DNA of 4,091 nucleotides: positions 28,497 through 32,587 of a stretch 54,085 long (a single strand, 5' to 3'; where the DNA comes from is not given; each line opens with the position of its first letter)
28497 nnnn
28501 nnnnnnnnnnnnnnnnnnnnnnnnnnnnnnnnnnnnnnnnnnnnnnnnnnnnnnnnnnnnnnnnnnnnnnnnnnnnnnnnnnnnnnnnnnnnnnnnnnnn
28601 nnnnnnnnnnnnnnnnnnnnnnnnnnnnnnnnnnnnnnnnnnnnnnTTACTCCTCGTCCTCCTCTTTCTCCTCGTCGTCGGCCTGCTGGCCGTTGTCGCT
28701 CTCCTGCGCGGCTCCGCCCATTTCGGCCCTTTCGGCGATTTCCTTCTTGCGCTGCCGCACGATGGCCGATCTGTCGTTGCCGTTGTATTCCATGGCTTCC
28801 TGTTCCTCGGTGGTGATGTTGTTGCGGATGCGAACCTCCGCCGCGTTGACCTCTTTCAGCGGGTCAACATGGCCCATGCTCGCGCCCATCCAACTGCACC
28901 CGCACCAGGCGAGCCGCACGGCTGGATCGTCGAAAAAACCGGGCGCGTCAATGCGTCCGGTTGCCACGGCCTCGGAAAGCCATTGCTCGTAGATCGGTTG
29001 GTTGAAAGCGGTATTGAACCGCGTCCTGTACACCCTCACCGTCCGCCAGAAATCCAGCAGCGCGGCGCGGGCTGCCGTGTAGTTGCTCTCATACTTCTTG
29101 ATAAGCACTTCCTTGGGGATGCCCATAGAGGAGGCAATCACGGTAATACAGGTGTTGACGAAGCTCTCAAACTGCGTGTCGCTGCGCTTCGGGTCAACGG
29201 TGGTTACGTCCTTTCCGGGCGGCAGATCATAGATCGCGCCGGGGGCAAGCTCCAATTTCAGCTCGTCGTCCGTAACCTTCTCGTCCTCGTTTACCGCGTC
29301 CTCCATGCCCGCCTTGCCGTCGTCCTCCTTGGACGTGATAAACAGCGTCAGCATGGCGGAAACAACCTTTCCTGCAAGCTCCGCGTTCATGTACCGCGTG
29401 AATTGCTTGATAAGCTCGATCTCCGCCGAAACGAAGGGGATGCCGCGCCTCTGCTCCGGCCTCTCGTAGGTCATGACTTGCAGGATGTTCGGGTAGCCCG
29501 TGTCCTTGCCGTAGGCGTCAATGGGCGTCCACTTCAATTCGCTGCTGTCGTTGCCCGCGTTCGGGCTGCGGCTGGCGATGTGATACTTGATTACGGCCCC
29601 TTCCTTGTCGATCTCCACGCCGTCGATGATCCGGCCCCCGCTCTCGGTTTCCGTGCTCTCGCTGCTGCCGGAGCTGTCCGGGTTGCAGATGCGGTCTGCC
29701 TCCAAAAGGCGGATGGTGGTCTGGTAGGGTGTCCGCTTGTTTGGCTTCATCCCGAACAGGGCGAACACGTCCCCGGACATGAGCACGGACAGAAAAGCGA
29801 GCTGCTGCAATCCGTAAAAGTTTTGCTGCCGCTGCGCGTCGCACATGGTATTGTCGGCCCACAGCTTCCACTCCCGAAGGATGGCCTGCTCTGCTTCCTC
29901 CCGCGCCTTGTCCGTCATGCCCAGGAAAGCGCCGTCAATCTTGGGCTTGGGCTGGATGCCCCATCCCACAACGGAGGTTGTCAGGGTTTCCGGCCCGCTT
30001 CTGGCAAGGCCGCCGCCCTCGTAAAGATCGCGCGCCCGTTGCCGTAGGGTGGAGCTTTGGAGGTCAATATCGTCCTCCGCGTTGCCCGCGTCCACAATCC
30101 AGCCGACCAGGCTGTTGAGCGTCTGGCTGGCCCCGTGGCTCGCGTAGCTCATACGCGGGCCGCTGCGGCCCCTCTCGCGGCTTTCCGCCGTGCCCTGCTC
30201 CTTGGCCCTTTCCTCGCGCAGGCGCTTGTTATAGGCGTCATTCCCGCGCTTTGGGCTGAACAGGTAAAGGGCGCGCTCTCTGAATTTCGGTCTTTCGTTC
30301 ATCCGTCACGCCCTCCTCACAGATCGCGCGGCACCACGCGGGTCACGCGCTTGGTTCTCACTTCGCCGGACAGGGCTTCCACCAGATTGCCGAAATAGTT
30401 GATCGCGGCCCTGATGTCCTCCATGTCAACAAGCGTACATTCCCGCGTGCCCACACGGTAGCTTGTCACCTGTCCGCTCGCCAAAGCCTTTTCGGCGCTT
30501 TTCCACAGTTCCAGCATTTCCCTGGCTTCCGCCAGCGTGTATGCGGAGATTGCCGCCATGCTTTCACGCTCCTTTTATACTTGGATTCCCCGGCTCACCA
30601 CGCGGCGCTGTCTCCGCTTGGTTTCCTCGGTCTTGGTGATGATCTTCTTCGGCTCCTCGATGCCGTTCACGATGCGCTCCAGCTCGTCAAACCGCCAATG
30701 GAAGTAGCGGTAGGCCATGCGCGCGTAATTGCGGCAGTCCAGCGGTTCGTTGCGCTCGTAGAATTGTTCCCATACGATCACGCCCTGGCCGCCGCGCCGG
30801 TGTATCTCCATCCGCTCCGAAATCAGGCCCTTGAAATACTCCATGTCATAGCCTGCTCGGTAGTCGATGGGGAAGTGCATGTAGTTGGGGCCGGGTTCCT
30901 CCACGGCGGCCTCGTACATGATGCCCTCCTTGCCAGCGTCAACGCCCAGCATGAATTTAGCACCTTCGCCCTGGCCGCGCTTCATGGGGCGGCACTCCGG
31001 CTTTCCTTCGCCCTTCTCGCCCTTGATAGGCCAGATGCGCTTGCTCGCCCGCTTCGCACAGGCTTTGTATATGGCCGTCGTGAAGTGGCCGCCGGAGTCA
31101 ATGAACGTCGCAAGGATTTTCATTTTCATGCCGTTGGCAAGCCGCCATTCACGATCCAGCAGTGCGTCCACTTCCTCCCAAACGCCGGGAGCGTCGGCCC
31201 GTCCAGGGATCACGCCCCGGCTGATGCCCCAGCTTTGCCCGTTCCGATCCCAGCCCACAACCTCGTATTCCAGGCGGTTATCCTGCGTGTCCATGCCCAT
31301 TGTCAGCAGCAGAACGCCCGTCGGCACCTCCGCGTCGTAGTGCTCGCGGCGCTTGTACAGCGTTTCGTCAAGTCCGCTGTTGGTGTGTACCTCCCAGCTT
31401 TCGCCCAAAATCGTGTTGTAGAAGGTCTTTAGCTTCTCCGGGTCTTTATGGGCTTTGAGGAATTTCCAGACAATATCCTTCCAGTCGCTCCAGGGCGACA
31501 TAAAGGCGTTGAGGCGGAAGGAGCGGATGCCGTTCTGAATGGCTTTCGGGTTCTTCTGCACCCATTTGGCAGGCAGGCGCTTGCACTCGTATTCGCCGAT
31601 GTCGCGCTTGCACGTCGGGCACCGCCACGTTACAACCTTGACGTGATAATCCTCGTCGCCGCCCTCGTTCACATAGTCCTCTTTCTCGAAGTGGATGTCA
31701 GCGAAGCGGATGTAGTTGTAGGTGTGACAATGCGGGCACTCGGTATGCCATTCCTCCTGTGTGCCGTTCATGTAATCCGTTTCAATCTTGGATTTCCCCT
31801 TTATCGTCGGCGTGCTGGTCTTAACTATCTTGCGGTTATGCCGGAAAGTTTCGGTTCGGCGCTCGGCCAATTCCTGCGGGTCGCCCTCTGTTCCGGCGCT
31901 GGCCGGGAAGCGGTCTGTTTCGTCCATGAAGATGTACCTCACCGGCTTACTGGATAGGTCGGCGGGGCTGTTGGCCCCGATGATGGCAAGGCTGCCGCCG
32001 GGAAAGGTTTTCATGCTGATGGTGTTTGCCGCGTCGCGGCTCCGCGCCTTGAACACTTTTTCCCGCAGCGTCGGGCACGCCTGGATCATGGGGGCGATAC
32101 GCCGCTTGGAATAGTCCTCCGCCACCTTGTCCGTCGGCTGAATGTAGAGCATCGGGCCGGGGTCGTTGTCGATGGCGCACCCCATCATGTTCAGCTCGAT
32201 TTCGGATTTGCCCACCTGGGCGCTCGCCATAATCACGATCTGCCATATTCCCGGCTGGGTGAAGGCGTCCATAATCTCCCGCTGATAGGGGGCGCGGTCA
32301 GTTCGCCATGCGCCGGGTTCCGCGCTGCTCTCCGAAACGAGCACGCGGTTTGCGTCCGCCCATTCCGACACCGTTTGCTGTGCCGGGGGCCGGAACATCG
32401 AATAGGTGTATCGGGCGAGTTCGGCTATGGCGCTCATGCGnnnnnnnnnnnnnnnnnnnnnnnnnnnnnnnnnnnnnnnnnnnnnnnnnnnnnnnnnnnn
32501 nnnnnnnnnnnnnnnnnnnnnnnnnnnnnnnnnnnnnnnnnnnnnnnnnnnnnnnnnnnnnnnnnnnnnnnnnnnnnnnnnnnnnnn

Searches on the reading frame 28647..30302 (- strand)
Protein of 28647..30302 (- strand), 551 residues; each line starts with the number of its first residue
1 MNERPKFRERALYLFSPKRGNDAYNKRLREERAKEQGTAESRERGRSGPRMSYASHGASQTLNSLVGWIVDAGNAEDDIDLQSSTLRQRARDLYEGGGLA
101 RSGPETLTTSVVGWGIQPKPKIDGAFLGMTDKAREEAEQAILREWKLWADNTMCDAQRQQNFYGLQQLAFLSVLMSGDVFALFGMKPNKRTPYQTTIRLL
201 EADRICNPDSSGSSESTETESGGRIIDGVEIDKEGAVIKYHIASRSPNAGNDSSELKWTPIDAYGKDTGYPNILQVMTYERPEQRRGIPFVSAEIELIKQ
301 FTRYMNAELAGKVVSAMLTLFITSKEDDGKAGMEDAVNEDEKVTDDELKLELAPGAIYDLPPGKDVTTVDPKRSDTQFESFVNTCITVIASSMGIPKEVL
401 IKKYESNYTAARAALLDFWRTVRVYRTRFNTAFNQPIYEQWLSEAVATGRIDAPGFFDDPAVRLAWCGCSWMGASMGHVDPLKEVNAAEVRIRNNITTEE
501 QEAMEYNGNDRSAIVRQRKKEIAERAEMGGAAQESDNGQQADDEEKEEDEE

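Call 55: search_protein_families(library=pfam, proteins=[window:28647-30302:-], max_evalue=0.001)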
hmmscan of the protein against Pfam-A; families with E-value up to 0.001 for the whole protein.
window:28647-30302:- (551 aa): 1 family
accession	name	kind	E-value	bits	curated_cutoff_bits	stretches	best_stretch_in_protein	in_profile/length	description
PF05136.18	Phage_portal_2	-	8.4e-90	301.9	32.9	1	65-426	5-354/354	Phage portal protein, lambda family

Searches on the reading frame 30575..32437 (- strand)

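Call 55: search_protein_families(library=pfam, proteins=[window:30575-32437:-], max_evalue=0.001)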
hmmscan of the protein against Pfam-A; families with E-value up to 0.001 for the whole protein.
window:30575-32437:- (620 aa): 2 families
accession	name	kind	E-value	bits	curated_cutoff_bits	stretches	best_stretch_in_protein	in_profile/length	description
PF05876.18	GpA_ATPase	-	1.8e-83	280.4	25.6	1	38-284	1-237/247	Phage terminase large subunit gpA, ATPase domain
PF20454.4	GpA_nuclease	-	6.9e-79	265.5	22.5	1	304-580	1-288/294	Terminase large subunit gpA, endonuclease domain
